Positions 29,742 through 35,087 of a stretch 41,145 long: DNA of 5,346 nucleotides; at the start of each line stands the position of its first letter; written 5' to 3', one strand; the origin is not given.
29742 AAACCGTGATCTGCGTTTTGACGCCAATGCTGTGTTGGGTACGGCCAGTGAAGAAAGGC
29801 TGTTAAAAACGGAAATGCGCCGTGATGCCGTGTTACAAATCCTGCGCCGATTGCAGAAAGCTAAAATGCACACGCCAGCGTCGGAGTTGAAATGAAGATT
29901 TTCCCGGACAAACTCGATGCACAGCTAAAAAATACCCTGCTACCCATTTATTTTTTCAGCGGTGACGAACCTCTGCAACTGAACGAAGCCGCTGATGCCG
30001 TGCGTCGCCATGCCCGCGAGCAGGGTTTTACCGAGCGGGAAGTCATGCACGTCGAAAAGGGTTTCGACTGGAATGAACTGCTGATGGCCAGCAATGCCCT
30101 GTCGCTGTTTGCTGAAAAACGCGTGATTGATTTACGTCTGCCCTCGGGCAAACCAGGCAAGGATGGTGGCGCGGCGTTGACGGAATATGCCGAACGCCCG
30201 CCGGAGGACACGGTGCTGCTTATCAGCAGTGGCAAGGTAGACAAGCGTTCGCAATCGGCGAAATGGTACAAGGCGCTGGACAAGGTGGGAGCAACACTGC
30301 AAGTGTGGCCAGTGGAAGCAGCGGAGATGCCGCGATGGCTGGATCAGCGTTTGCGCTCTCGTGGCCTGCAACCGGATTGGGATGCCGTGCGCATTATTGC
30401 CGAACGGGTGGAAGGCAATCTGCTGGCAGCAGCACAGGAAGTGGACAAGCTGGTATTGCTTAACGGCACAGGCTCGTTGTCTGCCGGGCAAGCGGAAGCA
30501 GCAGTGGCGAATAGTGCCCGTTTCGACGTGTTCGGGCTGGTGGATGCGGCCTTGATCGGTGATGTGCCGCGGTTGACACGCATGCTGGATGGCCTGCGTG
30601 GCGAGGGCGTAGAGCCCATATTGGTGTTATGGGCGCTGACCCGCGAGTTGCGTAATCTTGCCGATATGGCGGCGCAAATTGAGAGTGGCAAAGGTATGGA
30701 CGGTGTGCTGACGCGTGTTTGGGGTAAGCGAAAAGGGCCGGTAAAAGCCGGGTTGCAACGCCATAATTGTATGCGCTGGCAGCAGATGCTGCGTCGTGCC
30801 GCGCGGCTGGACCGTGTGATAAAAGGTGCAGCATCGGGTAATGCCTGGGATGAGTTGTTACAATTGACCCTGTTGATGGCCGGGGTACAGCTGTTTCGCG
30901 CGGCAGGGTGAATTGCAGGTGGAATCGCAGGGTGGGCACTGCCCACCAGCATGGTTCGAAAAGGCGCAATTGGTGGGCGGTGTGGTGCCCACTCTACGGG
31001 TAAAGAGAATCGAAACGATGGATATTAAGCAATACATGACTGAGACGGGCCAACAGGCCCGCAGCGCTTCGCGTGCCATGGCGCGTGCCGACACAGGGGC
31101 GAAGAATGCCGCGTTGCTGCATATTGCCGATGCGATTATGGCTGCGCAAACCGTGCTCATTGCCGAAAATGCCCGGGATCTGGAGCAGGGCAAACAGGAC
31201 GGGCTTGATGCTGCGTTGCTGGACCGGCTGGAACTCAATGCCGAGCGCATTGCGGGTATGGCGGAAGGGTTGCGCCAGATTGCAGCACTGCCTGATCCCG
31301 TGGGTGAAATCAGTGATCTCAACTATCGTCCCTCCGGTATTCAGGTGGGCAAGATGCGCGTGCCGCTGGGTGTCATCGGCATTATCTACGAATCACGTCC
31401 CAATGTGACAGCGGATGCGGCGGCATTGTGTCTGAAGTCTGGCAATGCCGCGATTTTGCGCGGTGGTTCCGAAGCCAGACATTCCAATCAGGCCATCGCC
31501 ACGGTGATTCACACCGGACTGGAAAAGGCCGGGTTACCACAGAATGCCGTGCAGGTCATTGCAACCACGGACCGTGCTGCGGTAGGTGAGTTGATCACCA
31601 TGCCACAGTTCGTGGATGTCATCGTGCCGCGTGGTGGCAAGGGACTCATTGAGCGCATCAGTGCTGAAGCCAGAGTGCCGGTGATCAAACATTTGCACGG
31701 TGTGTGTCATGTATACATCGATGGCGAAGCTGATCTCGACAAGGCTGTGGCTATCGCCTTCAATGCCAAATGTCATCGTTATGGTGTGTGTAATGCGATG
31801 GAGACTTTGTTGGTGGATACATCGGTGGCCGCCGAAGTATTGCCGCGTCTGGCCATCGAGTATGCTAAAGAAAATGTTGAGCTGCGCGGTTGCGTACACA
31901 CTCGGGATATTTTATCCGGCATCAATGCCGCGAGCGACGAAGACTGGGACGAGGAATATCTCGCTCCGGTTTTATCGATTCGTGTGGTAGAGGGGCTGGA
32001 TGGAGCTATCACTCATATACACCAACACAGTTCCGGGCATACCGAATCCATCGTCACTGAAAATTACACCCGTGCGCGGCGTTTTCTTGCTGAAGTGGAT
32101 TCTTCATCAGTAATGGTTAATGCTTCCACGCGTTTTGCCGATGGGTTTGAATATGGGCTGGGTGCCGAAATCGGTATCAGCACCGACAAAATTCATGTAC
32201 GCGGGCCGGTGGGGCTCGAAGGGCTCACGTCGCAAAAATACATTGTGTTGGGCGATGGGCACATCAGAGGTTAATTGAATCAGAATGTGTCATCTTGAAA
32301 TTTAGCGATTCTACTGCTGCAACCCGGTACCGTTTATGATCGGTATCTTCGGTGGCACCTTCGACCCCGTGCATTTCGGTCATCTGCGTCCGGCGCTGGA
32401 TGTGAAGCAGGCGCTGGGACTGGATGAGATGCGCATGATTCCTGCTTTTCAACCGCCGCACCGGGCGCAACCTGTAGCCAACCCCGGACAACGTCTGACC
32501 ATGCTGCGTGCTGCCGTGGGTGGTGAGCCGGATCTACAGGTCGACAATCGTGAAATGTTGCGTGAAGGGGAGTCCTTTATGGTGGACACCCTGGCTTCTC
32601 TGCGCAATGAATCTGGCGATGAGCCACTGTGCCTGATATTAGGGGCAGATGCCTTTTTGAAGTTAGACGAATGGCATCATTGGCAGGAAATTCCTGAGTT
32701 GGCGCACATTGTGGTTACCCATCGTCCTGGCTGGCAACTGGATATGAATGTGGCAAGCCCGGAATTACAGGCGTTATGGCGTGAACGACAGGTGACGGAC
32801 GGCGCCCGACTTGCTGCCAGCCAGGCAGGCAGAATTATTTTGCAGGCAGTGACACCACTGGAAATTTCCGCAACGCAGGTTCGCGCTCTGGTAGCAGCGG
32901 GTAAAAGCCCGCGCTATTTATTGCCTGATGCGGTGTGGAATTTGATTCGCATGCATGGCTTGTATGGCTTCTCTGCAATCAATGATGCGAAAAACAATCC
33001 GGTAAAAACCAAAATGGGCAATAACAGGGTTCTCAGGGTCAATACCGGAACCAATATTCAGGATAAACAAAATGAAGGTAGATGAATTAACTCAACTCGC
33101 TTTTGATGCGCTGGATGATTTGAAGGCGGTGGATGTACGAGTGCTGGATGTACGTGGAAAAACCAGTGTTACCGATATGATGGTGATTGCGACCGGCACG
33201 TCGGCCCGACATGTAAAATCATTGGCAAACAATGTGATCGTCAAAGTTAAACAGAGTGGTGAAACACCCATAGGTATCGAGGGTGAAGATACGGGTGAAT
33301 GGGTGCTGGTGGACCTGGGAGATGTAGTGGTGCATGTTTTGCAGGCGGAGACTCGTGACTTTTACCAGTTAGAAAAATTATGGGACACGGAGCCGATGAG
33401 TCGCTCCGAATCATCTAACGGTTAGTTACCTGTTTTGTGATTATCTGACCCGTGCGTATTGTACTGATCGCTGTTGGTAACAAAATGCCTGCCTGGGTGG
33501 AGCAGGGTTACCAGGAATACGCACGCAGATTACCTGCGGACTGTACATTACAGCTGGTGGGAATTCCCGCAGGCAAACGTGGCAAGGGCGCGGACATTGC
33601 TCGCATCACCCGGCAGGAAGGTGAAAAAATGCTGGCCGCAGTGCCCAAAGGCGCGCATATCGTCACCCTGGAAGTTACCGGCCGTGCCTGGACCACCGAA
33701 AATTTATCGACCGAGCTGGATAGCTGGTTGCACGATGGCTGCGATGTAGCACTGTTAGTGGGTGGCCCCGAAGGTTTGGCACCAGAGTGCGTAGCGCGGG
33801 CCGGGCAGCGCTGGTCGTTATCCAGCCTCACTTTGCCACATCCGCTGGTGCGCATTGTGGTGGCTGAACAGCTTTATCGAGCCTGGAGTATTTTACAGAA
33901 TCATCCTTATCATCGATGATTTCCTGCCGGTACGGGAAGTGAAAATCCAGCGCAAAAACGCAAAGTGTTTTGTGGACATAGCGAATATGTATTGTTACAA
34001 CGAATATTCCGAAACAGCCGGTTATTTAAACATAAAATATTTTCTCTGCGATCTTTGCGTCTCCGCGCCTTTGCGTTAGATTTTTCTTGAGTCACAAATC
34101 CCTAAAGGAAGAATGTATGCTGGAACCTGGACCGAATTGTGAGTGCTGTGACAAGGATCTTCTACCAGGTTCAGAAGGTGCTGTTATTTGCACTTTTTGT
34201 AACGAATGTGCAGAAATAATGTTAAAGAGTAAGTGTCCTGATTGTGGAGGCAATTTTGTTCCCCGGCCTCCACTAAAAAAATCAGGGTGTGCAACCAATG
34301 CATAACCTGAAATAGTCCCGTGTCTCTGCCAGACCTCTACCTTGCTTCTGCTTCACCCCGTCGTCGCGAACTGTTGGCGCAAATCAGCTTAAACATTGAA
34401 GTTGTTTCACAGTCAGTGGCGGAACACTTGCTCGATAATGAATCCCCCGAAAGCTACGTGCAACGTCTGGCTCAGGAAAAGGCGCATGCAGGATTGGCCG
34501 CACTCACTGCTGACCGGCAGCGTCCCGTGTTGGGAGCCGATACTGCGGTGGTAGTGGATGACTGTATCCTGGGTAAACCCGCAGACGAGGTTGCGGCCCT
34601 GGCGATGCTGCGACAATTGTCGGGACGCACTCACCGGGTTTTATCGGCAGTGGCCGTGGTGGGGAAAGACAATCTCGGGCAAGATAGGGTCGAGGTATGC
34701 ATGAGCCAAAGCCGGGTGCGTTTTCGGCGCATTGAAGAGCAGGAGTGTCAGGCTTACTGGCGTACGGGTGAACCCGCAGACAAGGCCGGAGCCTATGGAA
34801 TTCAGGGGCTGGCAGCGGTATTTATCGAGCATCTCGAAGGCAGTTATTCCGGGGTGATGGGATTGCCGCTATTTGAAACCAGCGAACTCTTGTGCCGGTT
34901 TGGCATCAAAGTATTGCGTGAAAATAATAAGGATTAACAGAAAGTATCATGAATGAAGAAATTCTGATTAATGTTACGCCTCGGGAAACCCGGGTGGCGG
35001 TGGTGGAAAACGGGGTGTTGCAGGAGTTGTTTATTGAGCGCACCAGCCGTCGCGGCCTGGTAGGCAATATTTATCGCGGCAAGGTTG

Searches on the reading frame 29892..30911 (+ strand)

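Call 45: search_protein_families(library=pfam, proteins=[window:29892-30911:+], max_evalue=0.0001)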
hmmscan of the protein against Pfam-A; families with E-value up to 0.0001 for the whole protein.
window:29892-30911:+ (339 aa): 2 families
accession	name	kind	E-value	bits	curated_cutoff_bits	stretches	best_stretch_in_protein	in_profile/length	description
PF06144.19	DNA_pol3_delta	-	9.9e-17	61.5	21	1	20-131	1-116/124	DNA polymerase III, delta subunit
PF14840.11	DNA_pol3_delt_C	-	1.4e-09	38.7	27.3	1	214-332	2-121/125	Processivity clamp loader gamma complex DNA pol III C-term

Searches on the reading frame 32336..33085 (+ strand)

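Call 45: search_protein_families(library=pfam, proteins=[window:32336-33085:+], max_evalue=0.0001)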
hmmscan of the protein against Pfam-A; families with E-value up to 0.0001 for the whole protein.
window:32336-33085:+ (249 aa): 1 family
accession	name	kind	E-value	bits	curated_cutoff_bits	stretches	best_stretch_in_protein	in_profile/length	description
PF01467.32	CTP_transf_like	-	9.1e-22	78.1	21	1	4-184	1-132/133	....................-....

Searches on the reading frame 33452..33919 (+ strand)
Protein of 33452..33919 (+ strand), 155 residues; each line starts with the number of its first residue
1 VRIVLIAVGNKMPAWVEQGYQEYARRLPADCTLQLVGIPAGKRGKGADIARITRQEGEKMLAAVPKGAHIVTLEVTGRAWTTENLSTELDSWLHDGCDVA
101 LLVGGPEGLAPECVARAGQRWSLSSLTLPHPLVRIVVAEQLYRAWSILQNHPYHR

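Call 45: search_protein_families(library=pfam, proteins=[window:33452-33919:+], max_evalue=0.0001)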
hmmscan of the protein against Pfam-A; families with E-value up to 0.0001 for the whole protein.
window:33452-33919:+ (155 aa): 1 family
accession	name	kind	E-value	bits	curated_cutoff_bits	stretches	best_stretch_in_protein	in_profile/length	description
PF02590.22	SPOUT_MTase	-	2.7e-47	161.1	27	1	1-154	1-154/154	Predicted SPOUT methyltransferase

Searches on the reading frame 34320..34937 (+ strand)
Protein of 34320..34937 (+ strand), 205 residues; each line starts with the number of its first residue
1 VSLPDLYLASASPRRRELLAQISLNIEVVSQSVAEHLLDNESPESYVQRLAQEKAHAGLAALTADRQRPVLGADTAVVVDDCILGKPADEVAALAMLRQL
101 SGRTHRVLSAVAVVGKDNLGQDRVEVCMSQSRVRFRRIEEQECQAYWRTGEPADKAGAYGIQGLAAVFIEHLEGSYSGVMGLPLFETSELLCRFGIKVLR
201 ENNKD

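Call 45: search_protein_families(library=pfam, proteins=[window:34320-34937:+], max_evalue=0.0001)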
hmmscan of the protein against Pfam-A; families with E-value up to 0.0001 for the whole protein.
window:34320-34937:+ (205 aa): 1 family
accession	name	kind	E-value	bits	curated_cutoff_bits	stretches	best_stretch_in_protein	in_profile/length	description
PF02545.19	Maf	-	1.3e-61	207.9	27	1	6-193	2-186/187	Maf-like protein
